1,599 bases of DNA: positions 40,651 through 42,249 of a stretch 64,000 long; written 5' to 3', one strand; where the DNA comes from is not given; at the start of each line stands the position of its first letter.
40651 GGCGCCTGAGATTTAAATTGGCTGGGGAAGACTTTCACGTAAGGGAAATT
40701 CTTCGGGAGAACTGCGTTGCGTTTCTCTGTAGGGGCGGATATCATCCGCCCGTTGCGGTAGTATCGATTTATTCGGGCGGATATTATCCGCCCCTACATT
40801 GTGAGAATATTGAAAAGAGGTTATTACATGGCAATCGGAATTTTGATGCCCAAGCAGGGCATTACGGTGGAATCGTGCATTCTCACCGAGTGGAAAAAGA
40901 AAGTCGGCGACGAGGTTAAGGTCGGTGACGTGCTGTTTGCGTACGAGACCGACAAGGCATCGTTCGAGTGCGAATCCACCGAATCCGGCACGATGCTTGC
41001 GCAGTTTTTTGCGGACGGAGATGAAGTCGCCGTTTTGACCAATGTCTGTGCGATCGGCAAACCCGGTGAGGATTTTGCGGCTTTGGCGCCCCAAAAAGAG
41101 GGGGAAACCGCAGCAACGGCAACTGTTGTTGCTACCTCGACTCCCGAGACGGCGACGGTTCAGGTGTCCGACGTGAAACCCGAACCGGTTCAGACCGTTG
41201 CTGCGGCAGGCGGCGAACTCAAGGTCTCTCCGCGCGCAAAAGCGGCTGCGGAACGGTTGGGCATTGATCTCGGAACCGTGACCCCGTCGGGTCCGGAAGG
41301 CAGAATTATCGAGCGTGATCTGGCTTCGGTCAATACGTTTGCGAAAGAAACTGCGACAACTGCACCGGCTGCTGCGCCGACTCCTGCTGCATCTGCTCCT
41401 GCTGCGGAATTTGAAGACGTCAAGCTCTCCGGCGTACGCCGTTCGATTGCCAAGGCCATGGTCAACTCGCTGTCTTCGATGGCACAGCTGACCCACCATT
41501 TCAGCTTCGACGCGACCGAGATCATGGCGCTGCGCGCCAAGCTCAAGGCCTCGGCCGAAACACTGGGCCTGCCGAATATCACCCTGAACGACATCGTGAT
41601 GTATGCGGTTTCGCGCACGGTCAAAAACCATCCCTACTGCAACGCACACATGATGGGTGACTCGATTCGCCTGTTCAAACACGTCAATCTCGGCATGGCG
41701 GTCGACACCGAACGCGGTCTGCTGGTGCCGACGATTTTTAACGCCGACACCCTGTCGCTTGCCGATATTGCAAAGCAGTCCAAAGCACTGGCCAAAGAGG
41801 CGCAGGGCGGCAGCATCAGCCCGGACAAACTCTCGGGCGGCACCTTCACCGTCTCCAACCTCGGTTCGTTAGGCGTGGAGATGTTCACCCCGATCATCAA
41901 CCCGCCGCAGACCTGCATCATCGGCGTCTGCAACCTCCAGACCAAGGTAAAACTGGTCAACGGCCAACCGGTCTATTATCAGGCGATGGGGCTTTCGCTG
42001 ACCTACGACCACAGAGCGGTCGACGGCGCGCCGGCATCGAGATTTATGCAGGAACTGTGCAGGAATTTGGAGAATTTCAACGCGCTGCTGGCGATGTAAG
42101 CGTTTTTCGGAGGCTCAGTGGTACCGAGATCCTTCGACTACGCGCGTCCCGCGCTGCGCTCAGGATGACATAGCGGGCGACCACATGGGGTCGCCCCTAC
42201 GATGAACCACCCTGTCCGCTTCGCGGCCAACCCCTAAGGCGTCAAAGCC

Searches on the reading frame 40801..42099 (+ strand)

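Call 24: search_protein_families(library=pfam, proteins=[window:40801-42099:+])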
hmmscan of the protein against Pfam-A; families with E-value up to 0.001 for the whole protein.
window:40801-42099:+ (432 aa): 3 families
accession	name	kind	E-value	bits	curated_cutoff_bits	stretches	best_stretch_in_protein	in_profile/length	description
PF00198.28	2-oxoacid_dh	-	6.9e-74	248.6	23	1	203-430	3-231/232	2-oxoacid dehydrogenases acyltransferase (catalytic domain)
PF02817.22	E3_binding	-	3.6e-10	40.3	23.7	1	141-174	2-35/36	e3 binding domain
PF00364.28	Biotin_lipoyl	-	4.2e-10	39.8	22.1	1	14-78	3-66/73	Biotin-requiring enzyme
